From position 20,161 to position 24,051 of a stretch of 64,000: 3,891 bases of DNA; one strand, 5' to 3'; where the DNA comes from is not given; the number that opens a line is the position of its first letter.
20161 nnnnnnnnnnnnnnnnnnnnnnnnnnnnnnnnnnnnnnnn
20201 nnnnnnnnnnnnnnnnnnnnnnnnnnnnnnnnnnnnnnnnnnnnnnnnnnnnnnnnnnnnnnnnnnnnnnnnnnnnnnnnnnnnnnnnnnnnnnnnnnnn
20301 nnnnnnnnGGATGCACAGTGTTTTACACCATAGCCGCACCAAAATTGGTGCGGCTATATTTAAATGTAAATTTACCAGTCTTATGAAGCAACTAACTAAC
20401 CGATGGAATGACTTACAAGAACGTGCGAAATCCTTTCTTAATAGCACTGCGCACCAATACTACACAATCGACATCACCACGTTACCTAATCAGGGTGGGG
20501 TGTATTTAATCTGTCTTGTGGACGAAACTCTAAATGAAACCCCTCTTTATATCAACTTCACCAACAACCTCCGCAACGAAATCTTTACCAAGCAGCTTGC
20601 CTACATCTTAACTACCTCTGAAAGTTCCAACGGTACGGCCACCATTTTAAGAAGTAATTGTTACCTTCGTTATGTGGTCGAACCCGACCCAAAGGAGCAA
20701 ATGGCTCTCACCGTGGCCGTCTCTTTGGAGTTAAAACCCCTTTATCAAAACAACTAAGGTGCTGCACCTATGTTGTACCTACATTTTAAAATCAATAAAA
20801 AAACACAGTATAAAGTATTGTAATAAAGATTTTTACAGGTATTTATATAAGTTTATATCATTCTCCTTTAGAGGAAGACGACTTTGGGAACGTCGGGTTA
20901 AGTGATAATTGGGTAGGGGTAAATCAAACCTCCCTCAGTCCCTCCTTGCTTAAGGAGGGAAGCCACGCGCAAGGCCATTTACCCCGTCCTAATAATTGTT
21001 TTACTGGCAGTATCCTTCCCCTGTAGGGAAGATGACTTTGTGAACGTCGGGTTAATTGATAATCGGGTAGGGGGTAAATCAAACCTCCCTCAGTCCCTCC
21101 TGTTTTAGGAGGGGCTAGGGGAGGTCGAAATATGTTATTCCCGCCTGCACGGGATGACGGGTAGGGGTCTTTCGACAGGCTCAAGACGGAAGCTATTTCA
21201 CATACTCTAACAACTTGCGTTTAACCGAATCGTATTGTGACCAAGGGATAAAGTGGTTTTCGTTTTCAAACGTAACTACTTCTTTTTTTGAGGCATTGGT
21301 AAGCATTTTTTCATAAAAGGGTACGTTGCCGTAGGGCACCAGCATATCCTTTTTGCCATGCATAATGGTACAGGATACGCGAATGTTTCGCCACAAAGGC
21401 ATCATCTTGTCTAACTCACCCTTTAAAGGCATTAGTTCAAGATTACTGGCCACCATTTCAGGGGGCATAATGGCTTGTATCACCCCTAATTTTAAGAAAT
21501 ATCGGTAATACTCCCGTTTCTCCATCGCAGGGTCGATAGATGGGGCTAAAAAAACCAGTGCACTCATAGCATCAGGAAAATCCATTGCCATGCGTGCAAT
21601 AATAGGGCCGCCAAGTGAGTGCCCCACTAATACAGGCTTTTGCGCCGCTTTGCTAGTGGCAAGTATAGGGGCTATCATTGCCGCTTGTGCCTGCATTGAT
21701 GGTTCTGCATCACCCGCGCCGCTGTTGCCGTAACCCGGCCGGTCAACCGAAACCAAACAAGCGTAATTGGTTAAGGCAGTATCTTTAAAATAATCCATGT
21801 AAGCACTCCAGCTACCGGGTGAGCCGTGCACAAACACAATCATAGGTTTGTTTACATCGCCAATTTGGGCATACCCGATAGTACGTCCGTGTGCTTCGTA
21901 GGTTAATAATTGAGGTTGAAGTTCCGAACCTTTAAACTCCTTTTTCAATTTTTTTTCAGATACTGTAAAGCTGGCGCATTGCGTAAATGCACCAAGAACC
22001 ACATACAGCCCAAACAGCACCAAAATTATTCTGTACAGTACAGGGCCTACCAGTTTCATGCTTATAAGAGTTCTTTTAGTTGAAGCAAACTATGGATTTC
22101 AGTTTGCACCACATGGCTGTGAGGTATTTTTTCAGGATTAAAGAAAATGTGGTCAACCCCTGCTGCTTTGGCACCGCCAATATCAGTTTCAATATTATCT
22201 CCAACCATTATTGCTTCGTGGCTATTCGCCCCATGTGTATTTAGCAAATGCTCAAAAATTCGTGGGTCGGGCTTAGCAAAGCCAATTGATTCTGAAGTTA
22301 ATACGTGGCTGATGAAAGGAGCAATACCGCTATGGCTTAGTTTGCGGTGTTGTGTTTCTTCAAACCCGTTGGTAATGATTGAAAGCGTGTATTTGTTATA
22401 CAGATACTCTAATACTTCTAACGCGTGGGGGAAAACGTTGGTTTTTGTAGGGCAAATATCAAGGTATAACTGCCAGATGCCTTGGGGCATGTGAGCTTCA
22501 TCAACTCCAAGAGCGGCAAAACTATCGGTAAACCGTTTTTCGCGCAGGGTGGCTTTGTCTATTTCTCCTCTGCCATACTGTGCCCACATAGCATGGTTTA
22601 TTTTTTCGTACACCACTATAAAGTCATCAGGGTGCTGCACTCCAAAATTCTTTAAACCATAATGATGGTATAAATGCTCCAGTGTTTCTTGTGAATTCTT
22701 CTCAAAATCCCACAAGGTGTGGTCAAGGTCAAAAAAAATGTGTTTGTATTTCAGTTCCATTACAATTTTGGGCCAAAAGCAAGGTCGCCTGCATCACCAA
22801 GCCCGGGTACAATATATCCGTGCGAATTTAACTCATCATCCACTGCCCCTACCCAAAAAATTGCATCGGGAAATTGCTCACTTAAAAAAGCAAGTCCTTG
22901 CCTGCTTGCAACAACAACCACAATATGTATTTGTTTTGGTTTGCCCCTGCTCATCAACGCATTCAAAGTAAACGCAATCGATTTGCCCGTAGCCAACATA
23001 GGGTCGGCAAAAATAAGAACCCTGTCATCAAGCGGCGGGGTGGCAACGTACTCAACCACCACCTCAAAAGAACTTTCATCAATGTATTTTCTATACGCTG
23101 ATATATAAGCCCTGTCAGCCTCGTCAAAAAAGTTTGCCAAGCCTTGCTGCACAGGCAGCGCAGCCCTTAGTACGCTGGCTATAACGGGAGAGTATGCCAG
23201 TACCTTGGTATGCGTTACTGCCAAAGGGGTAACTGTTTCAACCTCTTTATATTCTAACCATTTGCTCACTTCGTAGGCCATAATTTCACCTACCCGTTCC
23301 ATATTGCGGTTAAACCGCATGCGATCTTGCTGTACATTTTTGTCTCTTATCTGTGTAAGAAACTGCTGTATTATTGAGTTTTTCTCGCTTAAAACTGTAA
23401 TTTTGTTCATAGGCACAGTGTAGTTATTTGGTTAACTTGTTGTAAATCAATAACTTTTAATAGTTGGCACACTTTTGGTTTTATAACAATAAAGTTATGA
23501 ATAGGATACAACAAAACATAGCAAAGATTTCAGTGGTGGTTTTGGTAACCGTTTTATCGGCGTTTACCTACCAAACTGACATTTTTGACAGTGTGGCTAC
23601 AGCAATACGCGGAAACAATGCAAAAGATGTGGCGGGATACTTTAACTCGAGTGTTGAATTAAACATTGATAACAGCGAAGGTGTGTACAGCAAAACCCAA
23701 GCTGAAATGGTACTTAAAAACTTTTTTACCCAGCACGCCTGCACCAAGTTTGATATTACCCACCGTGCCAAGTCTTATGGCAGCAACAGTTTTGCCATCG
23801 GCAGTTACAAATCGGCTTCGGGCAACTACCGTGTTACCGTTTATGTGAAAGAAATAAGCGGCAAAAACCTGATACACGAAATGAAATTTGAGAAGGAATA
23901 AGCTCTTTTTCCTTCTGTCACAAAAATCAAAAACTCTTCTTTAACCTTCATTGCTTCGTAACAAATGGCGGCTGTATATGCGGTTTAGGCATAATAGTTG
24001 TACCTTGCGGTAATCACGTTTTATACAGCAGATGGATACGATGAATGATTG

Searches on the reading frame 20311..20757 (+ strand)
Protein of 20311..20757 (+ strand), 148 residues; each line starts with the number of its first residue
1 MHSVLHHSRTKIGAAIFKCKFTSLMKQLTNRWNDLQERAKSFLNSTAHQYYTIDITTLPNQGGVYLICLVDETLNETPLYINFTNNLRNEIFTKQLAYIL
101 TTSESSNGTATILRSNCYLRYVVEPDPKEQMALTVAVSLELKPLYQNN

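Call 9: search_protein_families(library=pfam, proteins=[window:20311-20757:+], max_evalue=0.01)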
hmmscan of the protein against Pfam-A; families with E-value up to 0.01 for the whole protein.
window:20311-20757:+ (148 aa): 0 families

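Call 15: search_protein_families(library=phrogs, proteins=[window:20311-20757:+], max_evalue=0.01)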
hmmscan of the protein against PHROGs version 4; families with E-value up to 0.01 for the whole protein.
window:20311-20757:+ (148 aa): 0 families

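Call 16: search_protein_families(library=ncbifam, proteins=[window:20311-20757:+], max_evalue=0.01)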
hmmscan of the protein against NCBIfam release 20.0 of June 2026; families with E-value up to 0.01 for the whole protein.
window:20311-20757:+ (148 aa): 1 family
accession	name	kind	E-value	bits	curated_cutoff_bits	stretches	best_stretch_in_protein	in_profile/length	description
NF011263.0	PRK14669.1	equivalog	0.0039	15.8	1108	1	55-143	7-87/624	excinuclease ABC subunit C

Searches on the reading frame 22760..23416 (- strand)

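Call 82: search_protein_families(library=pfam, proteins=[window:22760-23416:-], max_evalue=0.01)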
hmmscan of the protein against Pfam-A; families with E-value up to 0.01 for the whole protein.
window:22760-23416:- (218 aa): 3 families
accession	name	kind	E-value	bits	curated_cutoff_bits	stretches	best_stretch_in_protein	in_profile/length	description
PF14681.12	UPRTase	-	2.7e-40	138.5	27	1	13-215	4-205/206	Uracil phosphoribosyltransferase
PF00156.33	Pribosyltran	-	1.7e-07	31.1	26.3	1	77-176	31-131/158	Phosphoribosyl transferase domain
PF24390.1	PRTase-CE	-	0.0015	18.9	27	1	108-195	84-174/253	PRTase-CE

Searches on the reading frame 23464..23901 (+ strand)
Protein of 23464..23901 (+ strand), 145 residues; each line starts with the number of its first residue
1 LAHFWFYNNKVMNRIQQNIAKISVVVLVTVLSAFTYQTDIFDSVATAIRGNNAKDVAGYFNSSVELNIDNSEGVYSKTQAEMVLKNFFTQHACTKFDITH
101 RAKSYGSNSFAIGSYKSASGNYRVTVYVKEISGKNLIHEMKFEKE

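Call 82: search_protein_families(library=pfam, proteins=[window:23464-23901:+], max_evalue=0.01)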
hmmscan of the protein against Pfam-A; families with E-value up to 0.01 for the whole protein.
window:23464-23901:+ (145 aa): 1 family
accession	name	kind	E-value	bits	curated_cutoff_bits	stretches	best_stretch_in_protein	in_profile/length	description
PF16022.11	DUF4783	-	2.3e-31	108.3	24.1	1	41-143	1-102/102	Domain of unknown function (DUF4783)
